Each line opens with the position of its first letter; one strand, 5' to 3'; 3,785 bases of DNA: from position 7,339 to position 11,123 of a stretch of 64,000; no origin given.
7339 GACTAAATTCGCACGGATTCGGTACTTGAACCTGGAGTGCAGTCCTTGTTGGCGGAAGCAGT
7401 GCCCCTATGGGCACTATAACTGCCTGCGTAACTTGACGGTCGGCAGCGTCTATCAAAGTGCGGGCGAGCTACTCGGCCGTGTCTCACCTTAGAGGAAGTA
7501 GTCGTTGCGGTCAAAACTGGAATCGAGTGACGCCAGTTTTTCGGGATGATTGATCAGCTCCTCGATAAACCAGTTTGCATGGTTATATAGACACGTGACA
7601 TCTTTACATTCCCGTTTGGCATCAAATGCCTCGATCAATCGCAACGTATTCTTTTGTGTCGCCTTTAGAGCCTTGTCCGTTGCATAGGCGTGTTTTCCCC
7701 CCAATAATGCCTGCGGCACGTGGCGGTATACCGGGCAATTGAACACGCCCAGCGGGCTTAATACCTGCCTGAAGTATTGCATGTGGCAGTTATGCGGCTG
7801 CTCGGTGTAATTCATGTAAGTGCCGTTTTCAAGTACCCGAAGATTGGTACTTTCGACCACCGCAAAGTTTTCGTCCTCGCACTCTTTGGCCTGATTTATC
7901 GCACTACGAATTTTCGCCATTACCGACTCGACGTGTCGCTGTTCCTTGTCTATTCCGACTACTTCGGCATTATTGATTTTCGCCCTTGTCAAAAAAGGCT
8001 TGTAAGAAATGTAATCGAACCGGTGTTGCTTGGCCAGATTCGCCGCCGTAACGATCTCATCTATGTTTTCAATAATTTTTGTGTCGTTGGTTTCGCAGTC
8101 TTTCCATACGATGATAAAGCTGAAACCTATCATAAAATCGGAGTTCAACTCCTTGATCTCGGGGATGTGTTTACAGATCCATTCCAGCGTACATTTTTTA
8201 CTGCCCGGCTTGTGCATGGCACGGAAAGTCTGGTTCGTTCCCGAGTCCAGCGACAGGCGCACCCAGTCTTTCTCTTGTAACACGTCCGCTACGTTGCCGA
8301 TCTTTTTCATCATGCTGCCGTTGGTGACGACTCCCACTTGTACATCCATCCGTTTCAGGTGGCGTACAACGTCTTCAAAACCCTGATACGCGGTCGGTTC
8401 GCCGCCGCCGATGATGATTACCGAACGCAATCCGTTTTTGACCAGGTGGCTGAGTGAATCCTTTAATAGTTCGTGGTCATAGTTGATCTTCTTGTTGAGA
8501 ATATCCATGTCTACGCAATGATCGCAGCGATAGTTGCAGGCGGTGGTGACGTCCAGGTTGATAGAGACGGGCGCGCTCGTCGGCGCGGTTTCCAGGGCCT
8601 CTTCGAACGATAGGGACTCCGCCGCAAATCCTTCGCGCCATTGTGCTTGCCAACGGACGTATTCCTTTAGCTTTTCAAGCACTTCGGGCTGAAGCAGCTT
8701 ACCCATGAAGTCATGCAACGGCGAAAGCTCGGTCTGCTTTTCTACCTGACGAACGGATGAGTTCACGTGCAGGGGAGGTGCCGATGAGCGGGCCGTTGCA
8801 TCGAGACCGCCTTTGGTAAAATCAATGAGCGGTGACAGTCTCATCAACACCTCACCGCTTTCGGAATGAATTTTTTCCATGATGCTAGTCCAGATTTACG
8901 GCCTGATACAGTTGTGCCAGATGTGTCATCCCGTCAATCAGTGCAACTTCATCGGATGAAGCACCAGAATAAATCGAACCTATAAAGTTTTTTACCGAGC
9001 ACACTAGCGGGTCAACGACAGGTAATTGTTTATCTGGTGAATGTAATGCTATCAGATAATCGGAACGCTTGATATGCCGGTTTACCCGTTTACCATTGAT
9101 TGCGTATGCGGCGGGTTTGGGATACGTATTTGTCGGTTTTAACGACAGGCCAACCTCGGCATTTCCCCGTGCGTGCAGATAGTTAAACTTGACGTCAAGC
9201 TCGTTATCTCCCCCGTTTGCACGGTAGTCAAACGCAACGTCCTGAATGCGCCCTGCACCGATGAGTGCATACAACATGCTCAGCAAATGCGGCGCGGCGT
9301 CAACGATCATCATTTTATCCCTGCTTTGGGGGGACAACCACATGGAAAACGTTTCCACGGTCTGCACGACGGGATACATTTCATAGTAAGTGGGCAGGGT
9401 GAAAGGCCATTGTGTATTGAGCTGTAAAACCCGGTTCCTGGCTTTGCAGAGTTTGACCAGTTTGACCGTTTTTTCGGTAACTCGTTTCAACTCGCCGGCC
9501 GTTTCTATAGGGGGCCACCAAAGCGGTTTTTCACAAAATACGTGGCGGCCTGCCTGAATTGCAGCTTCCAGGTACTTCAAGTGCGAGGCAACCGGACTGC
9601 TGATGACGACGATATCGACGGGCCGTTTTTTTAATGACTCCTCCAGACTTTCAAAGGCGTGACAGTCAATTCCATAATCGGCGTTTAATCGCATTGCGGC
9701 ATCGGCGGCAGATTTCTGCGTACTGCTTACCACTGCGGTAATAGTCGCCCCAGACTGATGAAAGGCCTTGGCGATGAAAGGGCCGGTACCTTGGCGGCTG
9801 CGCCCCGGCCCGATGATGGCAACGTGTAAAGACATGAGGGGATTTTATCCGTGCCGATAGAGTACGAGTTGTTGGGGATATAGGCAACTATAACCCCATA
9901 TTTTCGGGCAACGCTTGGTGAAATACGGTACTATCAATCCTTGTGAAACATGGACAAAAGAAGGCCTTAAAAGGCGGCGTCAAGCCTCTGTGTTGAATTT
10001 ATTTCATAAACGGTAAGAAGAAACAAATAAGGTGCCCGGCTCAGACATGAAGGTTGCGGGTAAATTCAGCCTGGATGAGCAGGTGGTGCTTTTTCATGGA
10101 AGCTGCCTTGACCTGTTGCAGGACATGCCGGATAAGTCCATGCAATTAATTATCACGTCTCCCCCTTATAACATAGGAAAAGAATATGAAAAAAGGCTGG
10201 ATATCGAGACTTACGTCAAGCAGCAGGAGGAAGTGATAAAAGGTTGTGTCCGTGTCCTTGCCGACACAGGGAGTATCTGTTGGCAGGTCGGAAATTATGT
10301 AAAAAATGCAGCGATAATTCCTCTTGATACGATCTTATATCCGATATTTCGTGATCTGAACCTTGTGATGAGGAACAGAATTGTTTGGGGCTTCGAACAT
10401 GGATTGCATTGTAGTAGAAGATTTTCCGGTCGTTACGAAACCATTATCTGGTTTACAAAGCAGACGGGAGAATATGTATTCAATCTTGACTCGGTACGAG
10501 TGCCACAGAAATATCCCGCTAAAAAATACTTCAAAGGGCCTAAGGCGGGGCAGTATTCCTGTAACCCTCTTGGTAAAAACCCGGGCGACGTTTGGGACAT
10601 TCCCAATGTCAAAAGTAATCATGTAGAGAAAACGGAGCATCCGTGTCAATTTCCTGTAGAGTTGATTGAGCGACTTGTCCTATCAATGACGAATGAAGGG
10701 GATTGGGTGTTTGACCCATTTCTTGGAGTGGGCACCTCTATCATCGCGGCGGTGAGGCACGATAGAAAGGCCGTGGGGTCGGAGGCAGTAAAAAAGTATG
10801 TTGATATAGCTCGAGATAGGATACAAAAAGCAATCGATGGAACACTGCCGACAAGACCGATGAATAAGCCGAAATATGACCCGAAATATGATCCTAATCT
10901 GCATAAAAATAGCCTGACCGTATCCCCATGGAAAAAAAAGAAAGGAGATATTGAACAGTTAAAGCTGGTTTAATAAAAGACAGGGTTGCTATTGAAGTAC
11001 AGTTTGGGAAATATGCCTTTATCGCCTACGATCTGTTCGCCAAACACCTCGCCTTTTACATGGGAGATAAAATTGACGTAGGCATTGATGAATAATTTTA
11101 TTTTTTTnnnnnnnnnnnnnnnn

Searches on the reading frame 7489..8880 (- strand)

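Call 38: search_protein_families(library=pfam, proteins=[window:7489-8880:-], max_evalue=0.001)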
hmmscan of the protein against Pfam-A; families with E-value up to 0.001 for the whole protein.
window:7489-8880:- (463 aa): 2 families
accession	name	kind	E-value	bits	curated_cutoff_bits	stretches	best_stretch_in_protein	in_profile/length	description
PF04055.27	Radical_SAM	-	4.1e-16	60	29.5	1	111-249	3-143/166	Radical SAM superfamily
PF13353.11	Fer4_12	-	0.00045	21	22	0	113-205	13-110/137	4Fe-4S single cluster domain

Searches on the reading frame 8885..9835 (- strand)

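Call 21: search_protein_families(library=padloc, proteins=[window:8885-9835:-], max_evalue=0.001)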
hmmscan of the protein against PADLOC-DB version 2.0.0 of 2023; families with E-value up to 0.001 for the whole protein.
window:8885-9835:- (316 aa): 0 families

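Call 38: search_protein_families(library=pfam, proteins=[window:8885-9835:-], max_evalue=0.001)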
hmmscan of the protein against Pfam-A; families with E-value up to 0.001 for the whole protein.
window:8885-9835:- (316 aa): 2 families
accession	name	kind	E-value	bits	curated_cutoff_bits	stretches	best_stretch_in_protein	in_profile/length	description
PF01408.29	GFO_IDH_MocA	-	4.7e-18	66.5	24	1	4-126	2-115/120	Oxidoreductase family, NAD-binding Rossmann fold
PF03435.24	Sacchrp_dh_NADP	-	0.00057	20.6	25.1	0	5-131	1-122/129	Saccharopine dehydrogenase NADP binding domain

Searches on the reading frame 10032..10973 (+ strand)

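Call 19: search_protein_families(library=pfam, proteins=[window:10032-10973:+], max_evalue=0.001)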
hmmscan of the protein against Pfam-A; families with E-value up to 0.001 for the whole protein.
window:10032-10973:+ (313 aa): 1 family
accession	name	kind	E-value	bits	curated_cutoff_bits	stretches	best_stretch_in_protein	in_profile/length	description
PF01555.25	N6_N4_Mtase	-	9.2e-53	179.9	26.7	1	38-261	2-220/221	DNA methylase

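Call 21: search_protein_families(library=padloc, proteins=[window:10032-10973:+], max_evalue=0.001)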
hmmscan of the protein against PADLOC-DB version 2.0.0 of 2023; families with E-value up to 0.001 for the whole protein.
window:10032-10973:+ (313 aa): 60 families (the best 25 are shown)
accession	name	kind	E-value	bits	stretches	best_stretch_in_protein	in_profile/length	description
PDLC03230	MTase_II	-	1.4e-84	282.5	1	18-263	36-281/360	Type II methyltransferase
PDLC03299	MTase_II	-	1.2e-81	272.5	1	15-292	12-287/296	Type II methyltransferase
PDLC03371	MTase_II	-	1.3e-48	163.8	1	16-267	9-255/260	Type II methyltransferase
PDLC03353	MTase_II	-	8.5e-44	148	1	18-268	10-254/260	Type II methyltransferase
PDLC03320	MTase_II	-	4.9e-40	135.5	1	12-269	27-279/289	Type II methyltransferase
PDLC03350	MTase_II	-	5.6e-38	129.1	1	23-267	62-298/312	Type II methyltransferase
PDLC03387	MTase_II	-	6.7e-38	128.5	2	108-269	137-280/289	Type II methyltransferase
PDLC03327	MTase_II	-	7.6e-36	122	1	24-257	46-277/319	Type II methyltransferase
PDLC03300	MTase_II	-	2.9e-30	103.4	2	61-267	86-279/302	Type II methyltransferase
PDLC03216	MTase_II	-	6.4e-26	89.2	3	200-268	191-259/364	Type II methyltransferase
PDLC03738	oMTase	-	2.1e-24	84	2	200-267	201-268/376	orphan methyltransferase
PDLC03238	MTase_II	-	8.1e-24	82.4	1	20-254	126-355/428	Type II methyltransferase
PDLC03295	MTase_II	-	6.4e-23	79.7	2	23-95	9-84/292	Type II methyltransferase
PDLC03339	MTase_II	-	1e-22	78.5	1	20-269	6-276/399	Type II methyltransferase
PDLC03714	oMTase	-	6e-22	76.3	1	25-268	11-261/279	orphan methyltransferase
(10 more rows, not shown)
